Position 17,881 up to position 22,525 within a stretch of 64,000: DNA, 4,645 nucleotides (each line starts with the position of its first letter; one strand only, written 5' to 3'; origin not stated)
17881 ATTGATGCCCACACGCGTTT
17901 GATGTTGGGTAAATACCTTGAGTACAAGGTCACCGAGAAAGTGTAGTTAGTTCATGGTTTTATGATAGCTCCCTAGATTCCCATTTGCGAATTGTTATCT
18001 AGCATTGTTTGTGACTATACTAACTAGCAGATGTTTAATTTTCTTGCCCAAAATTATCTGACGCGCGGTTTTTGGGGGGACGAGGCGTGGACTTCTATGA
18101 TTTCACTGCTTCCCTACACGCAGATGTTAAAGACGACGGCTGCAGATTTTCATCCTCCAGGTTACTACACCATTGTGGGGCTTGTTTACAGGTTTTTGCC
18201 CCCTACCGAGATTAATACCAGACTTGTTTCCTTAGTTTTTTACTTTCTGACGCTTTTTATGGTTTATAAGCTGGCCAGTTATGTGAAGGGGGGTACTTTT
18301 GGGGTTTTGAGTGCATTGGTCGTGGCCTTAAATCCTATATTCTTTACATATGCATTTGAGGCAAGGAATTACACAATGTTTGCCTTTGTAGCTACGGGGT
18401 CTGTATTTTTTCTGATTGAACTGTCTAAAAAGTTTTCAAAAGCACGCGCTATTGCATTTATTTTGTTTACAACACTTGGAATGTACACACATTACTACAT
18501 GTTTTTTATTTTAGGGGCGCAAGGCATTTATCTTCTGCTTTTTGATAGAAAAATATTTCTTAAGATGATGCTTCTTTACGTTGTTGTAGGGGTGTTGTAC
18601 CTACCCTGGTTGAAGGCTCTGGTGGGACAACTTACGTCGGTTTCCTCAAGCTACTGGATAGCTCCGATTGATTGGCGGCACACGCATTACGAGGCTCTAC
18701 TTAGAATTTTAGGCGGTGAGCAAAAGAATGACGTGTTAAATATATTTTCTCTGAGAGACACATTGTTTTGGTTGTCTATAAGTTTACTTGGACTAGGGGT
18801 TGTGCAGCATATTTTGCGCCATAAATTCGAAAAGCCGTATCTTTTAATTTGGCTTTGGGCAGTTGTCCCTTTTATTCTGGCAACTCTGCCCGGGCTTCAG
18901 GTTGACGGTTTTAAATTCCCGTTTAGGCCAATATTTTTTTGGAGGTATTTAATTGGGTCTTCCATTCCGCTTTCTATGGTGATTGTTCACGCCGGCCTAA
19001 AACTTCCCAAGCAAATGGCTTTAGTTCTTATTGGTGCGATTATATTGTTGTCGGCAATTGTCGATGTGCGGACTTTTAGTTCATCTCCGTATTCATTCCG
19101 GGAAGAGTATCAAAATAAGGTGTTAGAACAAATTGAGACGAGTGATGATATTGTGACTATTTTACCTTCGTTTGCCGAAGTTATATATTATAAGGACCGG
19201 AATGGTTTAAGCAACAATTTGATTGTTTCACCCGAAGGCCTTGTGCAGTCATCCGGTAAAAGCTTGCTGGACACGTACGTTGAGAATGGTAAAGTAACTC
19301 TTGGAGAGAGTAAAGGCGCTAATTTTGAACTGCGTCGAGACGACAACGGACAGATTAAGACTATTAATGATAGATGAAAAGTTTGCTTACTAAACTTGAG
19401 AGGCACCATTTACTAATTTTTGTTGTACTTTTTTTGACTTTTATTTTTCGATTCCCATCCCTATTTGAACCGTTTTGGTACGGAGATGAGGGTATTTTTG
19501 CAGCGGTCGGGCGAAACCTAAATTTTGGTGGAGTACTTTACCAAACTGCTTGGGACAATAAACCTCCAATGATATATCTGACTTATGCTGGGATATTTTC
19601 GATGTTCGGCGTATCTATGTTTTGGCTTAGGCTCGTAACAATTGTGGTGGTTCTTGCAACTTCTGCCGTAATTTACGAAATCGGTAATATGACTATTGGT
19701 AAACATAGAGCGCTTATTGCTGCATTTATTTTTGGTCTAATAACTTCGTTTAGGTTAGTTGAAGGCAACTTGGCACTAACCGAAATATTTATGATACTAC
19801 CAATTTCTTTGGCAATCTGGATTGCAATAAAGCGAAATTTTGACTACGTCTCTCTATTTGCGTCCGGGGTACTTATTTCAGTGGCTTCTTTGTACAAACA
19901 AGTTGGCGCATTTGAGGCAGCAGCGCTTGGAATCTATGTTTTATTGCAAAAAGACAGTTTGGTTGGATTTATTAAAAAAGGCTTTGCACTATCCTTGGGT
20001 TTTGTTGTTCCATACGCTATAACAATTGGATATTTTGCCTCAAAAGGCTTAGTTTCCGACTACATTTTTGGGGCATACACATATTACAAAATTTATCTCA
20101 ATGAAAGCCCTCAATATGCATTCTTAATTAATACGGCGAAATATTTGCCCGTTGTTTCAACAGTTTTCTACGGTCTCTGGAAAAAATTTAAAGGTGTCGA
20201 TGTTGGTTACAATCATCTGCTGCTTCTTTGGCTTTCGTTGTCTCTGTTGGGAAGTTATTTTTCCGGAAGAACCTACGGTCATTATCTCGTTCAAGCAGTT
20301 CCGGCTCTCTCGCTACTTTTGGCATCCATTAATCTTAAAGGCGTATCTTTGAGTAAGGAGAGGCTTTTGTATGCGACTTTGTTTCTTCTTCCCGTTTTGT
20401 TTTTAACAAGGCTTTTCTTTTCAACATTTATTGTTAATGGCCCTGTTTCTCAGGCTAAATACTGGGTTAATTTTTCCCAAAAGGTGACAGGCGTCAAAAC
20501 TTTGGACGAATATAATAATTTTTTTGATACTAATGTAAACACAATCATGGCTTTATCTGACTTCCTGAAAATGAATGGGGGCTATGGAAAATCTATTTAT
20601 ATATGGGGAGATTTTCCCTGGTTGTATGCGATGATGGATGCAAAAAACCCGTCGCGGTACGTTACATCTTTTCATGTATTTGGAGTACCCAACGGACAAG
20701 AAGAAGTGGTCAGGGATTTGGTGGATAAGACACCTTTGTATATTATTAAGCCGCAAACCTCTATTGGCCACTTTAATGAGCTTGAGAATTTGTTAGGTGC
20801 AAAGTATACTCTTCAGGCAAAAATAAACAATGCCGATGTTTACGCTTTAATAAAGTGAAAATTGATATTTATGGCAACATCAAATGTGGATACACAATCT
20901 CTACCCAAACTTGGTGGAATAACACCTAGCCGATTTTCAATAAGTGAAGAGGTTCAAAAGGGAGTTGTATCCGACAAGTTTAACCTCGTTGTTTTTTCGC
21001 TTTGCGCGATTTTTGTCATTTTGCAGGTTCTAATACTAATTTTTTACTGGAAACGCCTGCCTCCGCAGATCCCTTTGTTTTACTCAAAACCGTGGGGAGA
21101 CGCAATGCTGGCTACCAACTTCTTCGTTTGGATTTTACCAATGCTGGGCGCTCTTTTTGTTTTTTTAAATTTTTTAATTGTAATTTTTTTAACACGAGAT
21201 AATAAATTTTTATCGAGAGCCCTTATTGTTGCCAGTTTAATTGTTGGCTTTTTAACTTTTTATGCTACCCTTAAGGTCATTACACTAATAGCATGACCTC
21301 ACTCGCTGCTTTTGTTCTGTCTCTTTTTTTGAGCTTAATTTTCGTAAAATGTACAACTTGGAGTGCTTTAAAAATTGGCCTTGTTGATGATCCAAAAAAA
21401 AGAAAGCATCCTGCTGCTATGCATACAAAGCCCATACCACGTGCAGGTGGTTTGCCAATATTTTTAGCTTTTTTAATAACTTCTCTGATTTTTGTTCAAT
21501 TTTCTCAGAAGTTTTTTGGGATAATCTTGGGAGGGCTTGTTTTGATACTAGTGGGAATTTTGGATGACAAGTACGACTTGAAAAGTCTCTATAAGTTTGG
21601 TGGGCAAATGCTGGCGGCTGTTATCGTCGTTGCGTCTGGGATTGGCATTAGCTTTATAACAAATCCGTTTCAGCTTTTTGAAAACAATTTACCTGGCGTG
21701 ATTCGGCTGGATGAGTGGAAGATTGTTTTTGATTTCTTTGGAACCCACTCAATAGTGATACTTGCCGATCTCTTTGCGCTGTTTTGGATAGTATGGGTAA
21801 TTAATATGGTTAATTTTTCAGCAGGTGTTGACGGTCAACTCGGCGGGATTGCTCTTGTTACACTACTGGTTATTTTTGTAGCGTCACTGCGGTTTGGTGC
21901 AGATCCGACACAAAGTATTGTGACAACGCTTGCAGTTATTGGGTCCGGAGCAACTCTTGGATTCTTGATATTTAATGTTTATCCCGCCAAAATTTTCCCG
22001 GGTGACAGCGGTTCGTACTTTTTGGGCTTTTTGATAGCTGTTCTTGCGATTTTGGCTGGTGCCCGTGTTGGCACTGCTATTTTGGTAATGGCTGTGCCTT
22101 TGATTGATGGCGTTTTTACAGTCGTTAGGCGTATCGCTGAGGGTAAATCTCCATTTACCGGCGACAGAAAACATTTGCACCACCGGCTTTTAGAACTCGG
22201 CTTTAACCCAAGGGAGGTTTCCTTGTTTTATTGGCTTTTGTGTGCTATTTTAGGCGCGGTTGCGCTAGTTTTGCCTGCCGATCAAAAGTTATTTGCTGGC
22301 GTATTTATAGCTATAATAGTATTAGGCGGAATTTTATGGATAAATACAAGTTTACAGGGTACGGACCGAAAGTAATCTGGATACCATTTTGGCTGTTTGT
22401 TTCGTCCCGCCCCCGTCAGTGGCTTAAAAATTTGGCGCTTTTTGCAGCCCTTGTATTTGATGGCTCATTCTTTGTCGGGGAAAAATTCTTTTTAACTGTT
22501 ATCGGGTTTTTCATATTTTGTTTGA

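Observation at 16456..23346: Envelope glycan locus combining a processive GT2 synthase, two GT-C enzymes, WecA and a DPPR-synthase-like UbiA enzyme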

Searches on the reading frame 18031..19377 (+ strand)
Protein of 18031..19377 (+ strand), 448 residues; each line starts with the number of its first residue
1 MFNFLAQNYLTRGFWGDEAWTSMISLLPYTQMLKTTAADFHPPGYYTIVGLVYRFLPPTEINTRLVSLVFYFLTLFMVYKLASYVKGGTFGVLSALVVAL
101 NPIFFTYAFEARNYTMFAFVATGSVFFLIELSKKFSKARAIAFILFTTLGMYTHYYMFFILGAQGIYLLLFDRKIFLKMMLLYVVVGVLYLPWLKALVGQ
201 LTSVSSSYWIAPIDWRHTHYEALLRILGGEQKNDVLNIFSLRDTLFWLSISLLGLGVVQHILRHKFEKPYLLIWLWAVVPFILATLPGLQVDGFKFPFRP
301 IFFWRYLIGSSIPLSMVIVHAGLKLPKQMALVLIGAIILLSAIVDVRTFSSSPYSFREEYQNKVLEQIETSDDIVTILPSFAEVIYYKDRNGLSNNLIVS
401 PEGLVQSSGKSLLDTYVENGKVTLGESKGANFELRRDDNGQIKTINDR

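Call 3: search_protein_families(library=pfam, proteins=[window:18031-19377:+], max_evalue=0.01)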
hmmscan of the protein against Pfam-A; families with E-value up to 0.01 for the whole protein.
window:18031-19377:+ (448 aa): 2 families
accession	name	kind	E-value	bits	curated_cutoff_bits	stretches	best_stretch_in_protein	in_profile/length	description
PF13231.12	PMT_2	-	5.7e-09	36.8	26.1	1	41-189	2-151/160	Dolichyl-phosphate-mannose-protein mannosyltransferase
PF23868.1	Mmc1_C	-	0.0022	18.1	27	0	93-139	117-163/175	Mmc1 C-terminal domain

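Call 4: search_protein_families(library=ncbifam, proteins=[window:18031-19377:+], max_evalue=0.01)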
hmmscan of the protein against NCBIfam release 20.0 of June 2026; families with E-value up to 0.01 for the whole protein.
window:18031-19377:+ (448 aa): 0 families

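Call 27: search_solved_structures(query=window:18031-19377:+, max_evalue=1)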
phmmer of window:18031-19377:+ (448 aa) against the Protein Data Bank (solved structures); distinct sequences matched with E-value up to 1: 0.

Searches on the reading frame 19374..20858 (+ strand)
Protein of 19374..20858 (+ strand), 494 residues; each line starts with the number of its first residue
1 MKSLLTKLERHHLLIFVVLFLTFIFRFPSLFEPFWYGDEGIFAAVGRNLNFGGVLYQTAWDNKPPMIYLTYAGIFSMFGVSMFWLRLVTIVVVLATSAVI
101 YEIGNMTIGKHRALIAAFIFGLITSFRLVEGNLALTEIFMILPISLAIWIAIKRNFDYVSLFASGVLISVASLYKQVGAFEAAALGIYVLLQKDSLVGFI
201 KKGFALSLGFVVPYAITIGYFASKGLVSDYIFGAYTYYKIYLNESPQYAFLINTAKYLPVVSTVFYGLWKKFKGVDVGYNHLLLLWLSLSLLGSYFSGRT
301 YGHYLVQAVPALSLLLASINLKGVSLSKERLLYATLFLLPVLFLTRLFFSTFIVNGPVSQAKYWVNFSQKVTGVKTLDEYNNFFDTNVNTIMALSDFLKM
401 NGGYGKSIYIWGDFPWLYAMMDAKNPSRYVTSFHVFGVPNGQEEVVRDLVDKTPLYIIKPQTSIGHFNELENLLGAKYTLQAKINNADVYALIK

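Call 3: search_protein_families(library=pfam, proteins=[window:19374-20858:+], max_evalue=0.01)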
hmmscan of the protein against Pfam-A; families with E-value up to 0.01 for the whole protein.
window:19374-20858:+ (494 aa): 2 families
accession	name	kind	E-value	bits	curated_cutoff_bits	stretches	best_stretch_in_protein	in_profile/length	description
PF13231.12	PMT_2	-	1.1e-09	39.1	26.1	1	62-203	1-145/160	Dolichyl-phosphate-mannose-protein mannosyltransferase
PF02366.24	PMT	-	0.00095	19.2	22.7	1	68-191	67-198/245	Dolichyl-phosphate-mannose-protein mannosyltransferase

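Call 4: search_protein_families(library=ncbifam, proteins=[window:19374-20858:+], max_evalue=0.01)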
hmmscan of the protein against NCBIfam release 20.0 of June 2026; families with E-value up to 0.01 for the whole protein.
window:19374-20858:+ (494 aa): 0 families

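Call 28: search_solved_structures(query=window:19374-20858:+, max_evalue=1)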
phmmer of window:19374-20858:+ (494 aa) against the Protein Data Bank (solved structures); distinct sequences matched with E-value up to 1: 0.

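Call 56: find_homologous_proteins(query=window:19374-20858:+, max_evalue=0.001)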
Query window:19374-20858:+ (494 aa): 519 proteins with E <= 0.001 among 8000 candidates; the best 120 are listed.
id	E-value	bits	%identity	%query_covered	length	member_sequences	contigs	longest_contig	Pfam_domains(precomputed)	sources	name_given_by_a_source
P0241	0.0e+0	1086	100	100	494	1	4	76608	PF13231.13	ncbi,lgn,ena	ncbi:MAG: glycosyltransferase family 39 protein [Patescibacteria group bacterium]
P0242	7.2e-224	762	69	100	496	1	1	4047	PF13231.13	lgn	-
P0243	1.8e-220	751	68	100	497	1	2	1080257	PF13231.13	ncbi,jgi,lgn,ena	-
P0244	3.2e-218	744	68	100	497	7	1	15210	PF13231.13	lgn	-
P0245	7.8e-218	742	68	100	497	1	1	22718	PF13231.13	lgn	-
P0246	9.6e-218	742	66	100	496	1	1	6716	PF13231.13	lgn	-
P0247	1.8e-213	728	67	100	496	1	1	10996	PF02366.25,PF13231.13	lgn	-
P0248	7.7e-213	726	66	100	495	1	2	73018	PF13231.13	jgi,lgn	-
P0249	2.2e-212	724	66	100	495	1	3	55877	PF13231.13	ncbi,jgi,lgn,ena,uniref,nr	ncbi:MAG: Glycosyl transferase, family 39 [Candidatus Curtissbacteria bacterium GW2011_GWA1_40_9]|un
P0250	8.4e-212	722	66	100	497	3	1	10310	PF13231.13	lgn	-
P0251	8.9e-211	719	65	100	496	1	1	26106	PF13231.13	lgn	-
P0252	3.8e-210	717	66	100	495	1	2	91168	PF13231.13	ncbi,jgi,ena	-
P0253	4.6e-210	717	65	100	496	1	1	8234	PF13231.13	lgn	-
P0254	1.3e-209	715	65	98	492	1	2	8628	PF02366.25,PF13231.13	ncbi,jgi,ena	-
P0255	1.4e-209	715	64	100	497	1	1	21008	PF13231.13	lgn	-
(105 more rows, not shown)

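Call 68: predict_structure(alignment_id=A3)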
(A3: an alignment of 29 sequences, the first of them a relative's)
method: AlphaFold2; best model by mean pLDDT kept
length: 494 residues; sequences in the alignment: 29
mean_pLDDT: 88.3   pTM: 0.88
mean pLDDT of the five models: 88.3, 87.5, 85.2, 84.8, 84.8
residues with pLDDT >= 90: 309; 70-90: 144; 50-70: 40; < 50: 1
segments of 3 or more residues with pLDDT < 50: none
pLDDT, mean of each block of 10 residues (from residue 1): 73 93 90 78 93 92 89 94 91 96 96 96 81 72 96 97 97 82 96 94 97 95 94 77 64 90 96 92 96 72 78 94 78 93 84 60 88 92 86 94 94 89 92 82 91 94 78 94 93 91
secondary structure, 60 per line:
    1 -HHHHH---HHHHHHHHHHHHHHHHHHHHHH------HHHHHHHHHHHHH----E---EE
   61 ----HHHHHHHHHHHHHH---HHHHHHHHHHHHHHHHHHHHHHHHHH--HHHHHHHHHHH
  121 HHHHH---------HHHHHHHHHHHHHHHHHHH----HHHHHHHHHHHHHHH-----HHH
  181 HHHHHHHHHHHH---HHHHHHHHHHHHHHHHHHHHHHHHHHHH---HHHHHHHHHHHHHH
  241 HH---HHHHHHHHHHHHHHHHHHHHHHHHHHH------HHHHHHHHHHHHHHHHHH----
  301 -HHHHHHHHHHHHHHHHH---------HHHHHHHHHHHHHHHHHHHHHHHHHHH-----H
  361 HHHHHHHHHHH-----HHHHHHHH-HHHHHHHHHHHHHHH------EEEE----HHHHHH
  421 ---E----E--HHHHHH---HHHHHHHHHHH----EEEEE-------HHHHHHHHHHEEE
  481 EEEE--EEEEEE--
elements in order: H2-6 H10-31 H38-50 H65-78 H82-107 H110-125 H135-153 H158-172 H178-192 H196-223 H227-242 H246-272 H279-296 H302-318 H328-354 H360-371 H377-384 H386-400 E407-410 H415-420 H432-437 H441-451 E456-460 H468-477 E478-484 E487-492

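Call 71: fold_search(model_id=the predicted structure, library=pdb)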
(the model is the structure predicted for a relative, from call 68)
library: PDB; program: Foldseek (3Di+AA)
matches with E <= 10: 416; with E <= 0.001: 15
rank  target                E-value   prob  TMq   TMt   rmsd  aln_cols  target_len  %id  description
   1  5f15                  6.4e-07  1.00  0.54  0.50  13.6       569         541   16  Crystal Structure of ArnT from Cupriavidus metallidurans bound to Undecaprenyl phosphate (released 2016-02-17)
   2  7e9s_A                8.3e-06  1.00  0.40  0.25  14.1       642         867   12  Archaeal oligosaccharyltransferase AglB from Archaeoglobus fulgidus in complex with an inhibitory peptide and a dolich (released 2021-09-08)
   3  5ezm                  1.9e-05  1.00  0.54  0.50  13.6       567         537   17  Crystal Structure of ArnT from Cupriavidus metallidurans in the apo state (released 2016-02-17)
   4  7oci_F                3.5e-05  1.00  0.52  0.42  12.5       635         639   11  Cryo-EM structure of yeast Ost6p containing oligosaccharyltransferase complex (released 2022-02-16)
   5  3waj                  4.3e-05  1.00  0.40  0.27  15.4       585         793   11  Crystal structure of the Archaeoglobus fulgidus oligosaccharyltransferase (O29867_ARCFU) complex with Zn and sulfate (released 2013-10-30)
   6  6gxc_A                5.3e-05  1.00  0.47  0.35  10.1       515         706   14  Bacterial oligosaccharyltransferase PglB in complex with an inhibitory peptide and a reactive lipid-linked oligosaccha (released 2018-11-14)
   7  5ogl_A                1.1e-04  1.00  0.46  0.34  10.1       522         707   14  Structure of bacterial oligosaccharyltransferase PglB in complex with an acceptor peptide and an lipid-linked oligosac (released 2017-10-25)
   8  8age_A                1.4e-04  1.00  0.51  0.41  12.5       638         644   11  Structure of yeast oligosaccharylransferase complex with acceptor peptide bound (released 2022-12-07)
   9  8agb_A                1.6e-04  1.00  0.47  0.38  15.3       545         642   11  Structure of yeast oligosaccharylransferase complex with lipid-linked oligosaccharide bound (released 2022-12-07)
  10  6c26_A                1.7e-04  1.00  0.49  0.39  12.7       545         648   13  The Cryo-EM structure of a eukaryotic oligosaccharyl transferase complex (released 2018-01-31)
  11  6w98_A                2.5e-04  1.00  0.43  0.21   9.5       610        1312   11  Single-Particle Cryo-EM Structure of Arabinofuranosyltransferase AftD from Mycobacteria (released 2020-05-13)
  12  8agc_A                2.7e-04  1.00  0.51  0.38  12.8       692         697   11  Structure of yeast oligosaccharylransferase complex with lipid-linked oligosaccharide and non-acceptor peptide bound (released 2022-12-07)
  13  3rce_A                3.5e-04  1.00  0.44  0.33  11.5       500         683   14  Bacterial oligosaccharyltransferase PglB (released 2011-06-15)
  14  6ftg_5                4.7e-04  1.00  0.53  0.42  13.6       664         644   12  Subtomogram average of OST-containing ribosome-translocon complexes from canine rough microsomal membranes (released 2018-03-21)
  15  7zli_A                4.9e-04  1.00  0.41  0.33  12.1       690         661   12  Cryo-EM structure of C-mannosyltransferase CeDPY19, in complex with Dol25-P-Man and bound to CMT2-Fab and anti-Fab nan (released 2023-01-11)
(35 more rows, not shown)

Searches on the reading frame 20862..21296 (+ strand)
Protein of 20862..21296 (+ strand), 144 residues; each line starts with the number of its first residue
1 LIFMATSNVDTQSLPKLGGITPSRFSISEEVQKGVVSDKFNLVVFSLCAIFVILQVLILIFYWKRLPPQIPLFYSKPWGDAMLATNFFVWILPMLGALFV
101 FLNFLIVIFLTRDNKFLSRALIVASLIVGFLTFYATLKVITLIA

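Call 3: search_protein_families(library=pfam, proteins=[window:20862-21296:+], max_evalue=0.01)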
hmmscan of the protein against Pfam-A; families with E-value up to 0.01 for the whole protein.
window:20862-21296:+ (144 aa): 0 families

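Call 4: search_protein_families(library=ncbifam, proteins=[window:20862-21296:+], max_evalue=0.01)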
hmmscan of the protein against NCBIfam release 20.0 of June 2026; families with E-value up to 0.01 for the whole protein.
window:20862-21296:+ (144 aa): 0 families

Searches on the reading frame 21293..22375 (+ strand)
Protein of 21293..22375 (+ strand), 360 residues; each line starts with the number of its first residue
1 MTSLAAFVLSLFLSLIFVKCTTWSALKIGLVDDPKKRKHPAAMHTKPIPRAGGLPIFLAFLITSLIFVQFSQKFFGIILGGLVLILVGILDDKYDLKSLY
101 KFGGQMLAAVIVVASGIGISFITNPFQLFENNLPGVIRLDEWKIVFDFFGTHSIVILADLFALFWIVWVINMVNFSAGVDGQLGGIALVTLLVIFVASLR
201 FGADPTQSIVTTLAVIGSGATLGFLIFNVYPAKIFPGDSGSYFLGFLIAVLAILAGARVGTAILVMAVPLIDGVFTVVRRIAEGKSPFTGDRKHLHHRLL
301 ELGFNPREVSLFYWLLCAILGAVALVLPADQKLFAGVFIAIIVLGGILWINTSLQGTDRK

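Call 3: search_protein_families(library=pfam, proteins=[window:21293-22375:+], max_evalue=0.01)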
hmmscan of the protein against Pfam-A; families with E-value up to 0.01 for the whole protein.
window:21293-22375:+ (360 aa): 1 family
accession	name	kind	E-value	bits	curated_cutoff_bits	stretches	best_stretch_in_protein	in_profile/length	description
PF00953.26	Glycos_transf_4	-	1.8e-35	122.7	27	1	75-254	2-158/160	Glycosyl transferase family 4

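Call 4: search_protein_families(library=ncbifam, proteins=[window:21293-22375:+], max_evalue=0.01)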
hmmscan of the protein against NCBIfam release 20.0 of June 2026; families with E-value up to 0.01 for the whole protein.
window:21293-22375:+ (360 aa): 3 families
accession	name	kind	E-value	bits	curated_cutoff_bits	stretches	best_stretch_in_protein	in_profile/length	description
TIGR02380.1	ECA_wecA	exception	4e-35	121.6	326.05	1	6-325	6-306/346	UDP-N-acetylglucosamine--undecaprenyl-phosphate N-acetylglucosaminephosphotransferase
NF053644.1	MraY_archaea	equivalog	4.4e-22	78.8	450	1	151-325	175-340/340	pseudomurein biosynthesis MraY family phospho-N-acetylmuramoyl-pentapeptide-transferase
TIGR00445.1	mraY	equivalog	3.8e-15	56.2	192.05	1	39-326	25-316/321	phospho-N-acetylmuramoyl-pentapeptide-transferase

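Call 29: search_solved_structures(query=window:21293-22375:+, max_evalue=0.01)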
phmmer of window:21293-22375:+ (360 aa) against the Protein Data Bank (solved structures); distinct sequences matched with E-value up to 0.01: 10.
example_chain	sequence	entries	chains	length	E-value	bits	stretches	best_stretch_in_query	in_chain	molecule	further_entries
5jnq_A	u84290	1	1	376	3e-12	49.9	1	36-325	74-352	Phospho-N-acetylmuramoyl-pentapeptide-transferase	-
9zno_A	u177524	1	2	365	3.2e-12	49.8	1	4-326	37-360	Phospho-N-acetylmuramoyl-pentapeptide-transferase (MraY)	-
4j72_A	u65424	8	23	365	2.6e-08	36.9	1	4-325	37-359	Phospho-N-acetylmuramoyl-pentapeptide-transferase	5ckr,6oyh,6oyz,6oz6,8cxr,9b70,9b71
8g01_A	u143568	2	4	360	1.8e-05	27.6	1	45-325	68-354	Phospho-N-acetylmuramoyl-pentapeptide-transferase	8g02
8tlu_A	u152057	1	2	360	1.8e-05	27.6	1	45-325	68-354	Phospho-N-acetylmuramoyl-pentapeptide-transferase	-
6bw6_A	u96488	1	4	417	5.3e-05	26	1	156-256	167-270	UDP-N-acetylglucosamine--dolichyl-phosphate N-acetylglucosaminephosphotransferase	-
6fm9_A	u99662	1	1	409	6.2e-05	25.8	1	156-256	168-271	UDP-N-acetylglucosamine--dolichyl-phosphate N-acetylglucosaminephosphotransferase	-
9znn_A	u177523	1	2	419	6.8e-05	25.7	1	156-256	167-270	UDP-N-acetylglucosamine--dolichyl-phosphate N-acetylglucosaminephosphotransferase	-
6bw5_A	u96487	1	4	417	7.4e-05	25.6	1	156-256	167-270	UDP-N-acetylglucosamine--dolichyl-phosphate N-acetylglucosaminephosphotransferase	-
5lev_A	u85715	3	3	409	0.0005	22.8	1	156-256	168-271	UDP-N-acetylglucosamine--dolichyl-phosphate N-acetylglucosaminephosphotransferase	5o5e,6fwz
